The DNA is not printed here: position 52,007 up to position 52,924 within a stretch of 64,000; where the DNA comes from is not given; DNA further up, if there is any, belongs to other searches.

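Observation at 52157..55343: Tandem paralogous membrane-anchored proteins with 300-aa charged coiled-coil tails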

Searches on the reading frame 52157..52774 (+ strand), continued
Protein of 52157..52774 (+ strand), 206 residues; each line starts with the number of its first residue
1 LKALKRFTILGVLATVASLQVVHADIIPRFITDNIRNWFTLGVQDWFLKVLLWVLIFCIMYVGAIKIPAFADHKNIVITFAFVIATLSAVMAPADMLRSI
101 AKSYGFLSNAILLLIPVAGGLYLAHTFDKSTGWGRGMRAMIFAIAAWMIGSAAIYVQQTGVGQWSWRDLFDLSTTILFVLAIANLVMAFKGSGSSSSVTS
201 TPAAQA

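Call 95: find_encoding_contigs(protein=P0022, flank=6000, max_places=1)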
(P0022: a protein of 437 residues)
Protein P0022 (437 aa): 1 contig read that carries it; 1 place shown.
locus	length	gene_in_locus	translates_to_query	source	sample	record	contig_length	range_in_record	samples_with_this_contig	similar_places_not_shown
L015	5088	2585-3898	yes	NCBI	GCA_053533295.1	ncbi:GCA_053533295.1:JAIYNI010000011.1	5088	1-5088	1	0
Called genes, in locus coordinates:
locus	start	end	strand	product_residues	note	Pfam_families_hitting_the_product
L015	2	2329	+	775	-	?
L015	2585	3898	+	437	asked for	-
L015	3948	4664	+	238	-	PF09754:PAC2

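Call 96: find_encoding_contigs(protein=P0028, flank=6000, max_places=1)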
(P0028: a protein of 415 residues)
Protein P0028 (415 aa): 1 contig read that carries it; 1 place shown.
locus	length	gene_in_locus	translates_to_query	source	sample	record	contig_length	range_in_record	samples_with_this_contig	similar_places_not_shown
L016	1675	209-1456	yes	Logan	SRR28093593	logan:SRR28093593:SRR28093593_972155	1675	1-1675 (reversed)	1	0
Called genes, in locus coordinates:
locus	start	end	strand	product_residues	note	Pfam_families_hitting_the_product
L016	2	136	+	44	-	?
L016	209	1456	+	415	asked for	-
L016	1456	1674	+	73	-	?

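Call 97: find_encoding_contigs(protein=P0019, flank=6000, max_places=1)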
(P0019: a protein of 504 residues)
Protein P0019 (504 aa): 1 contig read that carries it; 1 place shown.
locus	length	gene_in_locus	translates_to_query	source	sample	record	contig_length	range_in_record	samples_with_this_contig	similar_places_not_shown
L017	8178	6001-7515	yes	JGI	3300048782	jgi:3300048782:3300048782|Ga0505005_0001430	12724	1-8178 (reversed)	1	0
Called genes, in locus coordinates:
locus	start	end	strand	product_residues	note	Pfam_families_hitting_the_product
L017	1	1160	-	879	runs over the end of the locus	PF02384:N6_Mtase (faint), PF07669:Eco57I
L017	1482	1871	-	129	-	-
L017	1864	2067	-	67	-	PF13412:HTH_24, PF01022:HTH_5 (weak)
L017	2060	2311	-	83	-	-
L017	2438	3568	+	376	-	PF13610:DDE_Tnp_IS240, PF13683:rve_3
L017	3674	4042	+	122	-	-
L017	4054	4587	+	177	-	-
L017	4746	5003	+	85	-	PF01247:Ribosomal_L35Ae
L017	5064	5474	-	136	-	-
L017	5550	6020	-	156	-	-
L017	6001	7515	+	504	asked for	-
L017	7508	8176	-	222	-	?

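Call 106: list_cluster_members(proteins=[P0022, P0036, P0041, P0049, P0052, P0075, P0101, P0115, P0027, P0065])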
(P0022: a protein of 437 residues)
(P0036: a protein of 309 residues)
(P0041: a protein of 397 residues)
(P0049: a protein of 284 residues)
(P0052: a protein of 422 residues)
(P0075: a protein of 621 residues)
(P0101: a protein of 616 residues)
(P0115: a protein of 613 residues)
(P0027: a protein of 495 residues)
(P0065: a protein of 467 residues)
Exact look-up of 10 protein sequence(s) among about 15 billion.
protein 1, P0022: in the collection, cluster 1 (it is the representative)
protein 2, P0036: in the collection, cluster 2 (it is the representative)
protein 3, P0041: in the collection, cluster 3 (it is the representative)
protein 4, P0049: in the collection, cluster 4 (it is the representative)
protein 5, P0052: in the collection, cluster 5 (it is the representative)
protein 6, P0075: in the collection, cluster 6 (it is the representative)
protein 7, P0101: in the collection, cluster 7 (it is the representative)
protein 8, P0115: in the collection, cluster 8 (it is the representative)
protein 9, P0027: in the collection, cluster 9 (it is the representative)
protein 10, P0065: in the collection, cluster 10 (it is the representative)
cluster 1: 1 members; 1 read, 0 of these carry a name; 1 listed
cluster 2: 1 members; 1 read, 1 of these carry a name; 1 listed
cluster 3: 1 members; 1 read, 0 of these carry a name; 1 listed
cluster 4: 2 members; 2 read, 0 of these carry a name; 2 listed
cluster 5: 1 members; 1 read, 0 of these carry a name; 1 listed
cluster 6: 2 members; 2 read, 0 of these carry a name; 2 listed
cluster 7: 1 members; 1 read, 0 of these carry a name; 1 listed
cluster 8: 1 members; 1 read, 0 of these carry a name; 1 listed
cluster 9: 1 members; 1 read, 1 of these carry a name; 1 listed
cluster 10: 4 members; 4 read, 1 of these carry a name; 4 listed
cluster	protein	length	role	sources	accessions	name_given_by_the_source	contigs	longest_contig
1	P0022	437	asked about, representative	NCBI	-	-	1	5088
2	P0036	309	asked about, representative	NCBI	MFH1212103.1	MAG: hypothetical protein V1659_04215 [Candidatus Woesearchaeota archaeon]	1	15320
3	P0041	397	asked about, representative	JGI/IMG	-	-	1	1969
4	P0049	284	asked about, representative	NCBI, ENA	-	-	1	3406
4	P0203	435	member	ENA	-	-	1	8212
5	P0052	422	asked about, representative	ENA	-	-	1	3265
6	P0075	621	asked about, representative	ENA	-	-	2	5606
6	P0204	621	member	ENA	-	-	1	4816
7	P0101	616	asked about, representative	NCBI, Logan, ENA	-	-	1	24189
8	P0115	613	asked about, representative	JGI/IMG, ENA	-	-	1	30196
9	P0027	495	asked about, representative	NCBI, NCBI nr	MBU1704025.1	MAG: hypothetical protein KJ922_01545, partial [Nanoarchaeota archaeon] | hypothetical protein [Nanoarchaeota archaeon]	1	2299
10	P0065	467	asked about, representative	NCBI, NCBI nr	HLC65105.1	MAG TPA: hypothetical protein VJI46_03215 [Candidatus Nanoarchaeia archaeon] | hypothetical protein [Candidatus Nanoarchaeia archaeon]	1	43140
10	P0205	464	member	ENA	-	-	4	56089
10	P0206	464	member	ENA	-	-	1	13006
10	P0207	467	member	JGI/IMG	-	-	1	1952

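Call 107: search_protein_families(library=pfam, proteins=[L001:2211-3323:+, L015:2-2329:+, L017:5064-5474:-, L017:5550-6020:-, L016:1456-1674:+, L014:3311-4324:+], max_evalue=0.01)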
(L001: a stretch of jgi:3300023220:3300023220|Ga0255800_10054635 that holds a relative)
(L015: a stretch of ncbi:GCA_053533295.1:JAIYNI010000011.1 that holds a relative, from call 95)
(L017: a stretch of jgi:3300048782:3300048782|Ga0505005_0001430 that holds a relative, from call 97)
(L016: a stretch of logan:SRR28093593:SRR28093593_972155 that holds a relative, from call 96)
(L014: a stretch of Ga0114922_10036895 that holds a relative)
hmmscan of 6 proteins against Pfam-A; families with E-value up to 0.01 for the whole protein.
L001:2211-3323:+ (371 aa): 0 families

L015:2-2329:+ (775 aa): 4 families
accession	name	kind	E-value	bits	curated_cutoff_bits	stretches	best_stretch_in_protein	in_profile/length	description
PF06470.18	SMC_hinge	-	1.1e-31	110.1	22.5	1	130-247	2-115/116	SMC proteins Flexible Hinge Domain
PF02463.25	SMC_N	-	6.8e-30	104.6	40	1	494-768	80-219/220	RecF/RecN/SMC N terminal domain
PF13304.12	AAA_21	-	0.00011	22.9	27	1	676-751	228-303/304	AAA domain, putative AbiEii toxin, Type IV TA system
PF05266.19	DUF724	-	0.0088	16.4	38.4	1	253-339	96-180/188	Protein of unknown function (DUF724)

L017:5064-5474:- (136 aa): 0 families

L017:5550-6020:- (156 aa): 3 families
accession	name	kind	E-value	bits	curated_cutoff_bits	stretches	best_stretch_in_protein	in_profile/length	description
PF07902.16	Gp58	-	0.0019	17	34.5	1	67-154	270-355/594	gp58-like protein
PF07544.18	Med9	-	0.0037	17.7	26.9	0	105-154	19-68/80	RNA polymerase II transcription mediator complex subunit 9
PF13393.11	tRNA-synt_His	-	0.005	16.5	25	1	50-130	162-241/308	Histidyl-tRNA synthetase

L016:1456-1674:+ (73 aa): 0 families

L014:3311-4324:+ (338 aa): 0 families

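Call 108: find_encoding_contigs(protein=P0065, flank=7000, max_places=1)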
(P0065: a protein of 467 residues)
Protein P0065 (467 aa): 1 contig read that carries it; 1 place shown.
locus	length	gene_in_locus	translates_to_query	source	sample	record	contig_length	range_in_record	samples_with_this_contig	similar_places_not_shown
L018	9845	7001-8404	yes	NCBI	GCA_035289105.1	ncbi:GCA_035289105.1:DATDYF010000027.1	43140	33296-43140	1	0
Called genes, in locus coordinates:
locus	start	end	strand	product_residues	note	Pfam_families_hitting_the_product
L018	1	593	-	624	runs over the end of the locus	PF01078:Mg_chelatase (weak), PF05496:RuvB_N (faint), PF20030:bpMoxR (faint), PF00158:Sigma54_activat, PF07728:AAA_5 (weak), PF20436:LonB_AAA-LID, PF05362:Lon_C, PF13541:ChlI, +2 more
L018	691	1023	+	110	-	-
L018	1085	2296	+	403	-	PF01970:TctA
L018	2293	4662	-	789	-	PF11617:Cu-binding_MopE (faint), PF16158:N_BRCA1_IG (faint)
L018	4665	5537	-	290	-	-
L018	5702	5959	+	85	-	PF01247:Ribosomal_L35Ae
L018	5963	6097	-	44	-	-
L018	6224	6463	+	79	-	-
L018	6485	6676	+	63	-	-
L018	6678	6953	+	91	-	-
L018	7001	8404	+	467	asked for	-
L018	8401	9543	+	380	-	-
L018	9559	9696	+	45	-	-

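Call 109: find_encoding_contigs(protein=P0115, flank=7000, max_places=1)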
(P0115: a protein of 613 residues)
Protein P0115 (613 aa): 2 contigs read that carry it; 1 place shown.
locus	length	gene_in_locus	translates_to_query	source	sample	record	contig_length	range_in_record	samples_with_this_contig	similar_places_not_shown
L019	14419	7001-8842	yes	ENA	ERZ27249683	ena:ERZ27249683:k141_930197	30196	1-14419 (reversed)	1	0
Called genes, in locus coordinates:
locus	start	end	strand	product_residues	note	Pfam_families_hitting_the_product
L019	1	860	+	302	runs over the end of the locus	PF01047:MarR (faint), PF24034:DUF7343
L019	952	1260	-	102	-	-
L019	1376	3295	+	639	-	PF00493:MCM (faint), PF01078:Mg_chelatase (weak), PF00004:AAA (faint), PF07728:AAA_5 (faint), PF00158:Sigma54_activat, PF20436:LonB_AAA-LID (weak), PF05362:Lon_C, PF13541:ChlI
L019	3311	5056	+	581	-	-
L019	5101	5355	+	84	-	PF01247:Ribosomal_L35Ae, PF01782:RimM (faint)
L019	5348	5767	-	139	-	-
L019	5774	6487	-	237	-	PF09622:DUF2391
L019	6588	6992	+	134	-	-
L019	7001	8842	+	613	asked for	-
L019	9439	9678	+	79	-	PF26604:CBU_0592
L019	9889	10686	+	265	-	PF02899:Phage_int_SAM_1 (faint), PF13495:Phage_int_SAM_4, PF00589:Phage_integrase, PF22823:MrpR_C_cat (weak)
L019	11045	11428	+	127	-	-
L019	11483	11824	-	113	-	PF03551:PadR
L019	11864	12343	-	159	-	PF13238:AAA_18, PF13671:AAA_33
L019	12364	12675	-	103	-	PF00300:His_Phos_1 (weak)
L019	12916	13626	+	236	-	-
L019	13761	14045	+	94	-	-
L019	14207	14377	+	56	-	-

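Call 110: find_encoding_contigs(protein=P0101, flank=7000, max_places=1)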
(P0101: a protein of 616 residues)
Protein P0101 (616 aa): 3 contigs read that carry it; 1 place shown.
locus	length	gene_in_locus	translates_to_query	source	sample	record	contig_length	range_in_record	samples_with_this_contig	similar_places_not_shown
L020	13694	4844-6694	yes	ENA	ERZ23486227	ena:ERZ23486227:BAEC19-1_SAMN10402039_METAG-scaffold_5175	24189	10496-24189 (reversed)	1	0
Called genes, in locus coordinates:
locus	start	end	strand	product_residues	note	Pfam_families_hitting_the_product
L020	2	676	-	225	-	?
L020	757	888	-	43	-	-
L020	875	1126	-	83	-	PF20292:MC7 (faint), PF20293:MC6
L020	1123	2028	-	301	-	PF20275:CTD10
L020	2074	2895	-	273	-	PF00589:Phage_integrase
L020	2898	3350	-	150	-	-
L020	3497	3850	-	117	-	-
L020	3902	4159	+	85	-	PF01247:Ribosomal_L35Ae, PF01782:RimM (faint)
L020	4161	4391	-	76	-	-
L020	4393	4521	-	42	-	-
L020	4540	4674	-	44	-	-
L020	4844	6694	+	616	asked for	-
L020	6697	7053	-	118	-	-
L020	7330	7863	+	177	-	-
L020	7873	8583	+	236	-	PF09754:PAC2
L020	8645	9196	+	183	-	-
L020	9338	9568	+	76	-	-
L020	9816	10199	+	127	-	-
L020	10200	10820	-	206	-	PF00589:Phage_integrase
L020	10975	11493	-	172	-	-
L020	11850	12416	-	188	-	-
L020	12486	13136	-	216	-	-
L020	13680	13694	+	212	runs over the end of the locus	PF03602:Cons_hypoth95, PF05175:MTS, PF06325:PrmA, PF13847:Methyltransf_31 (weak), PF08241:Methyltransf_11 (faint), PF13649:Methyltransf_25, PF01170:UPF0020 (weak)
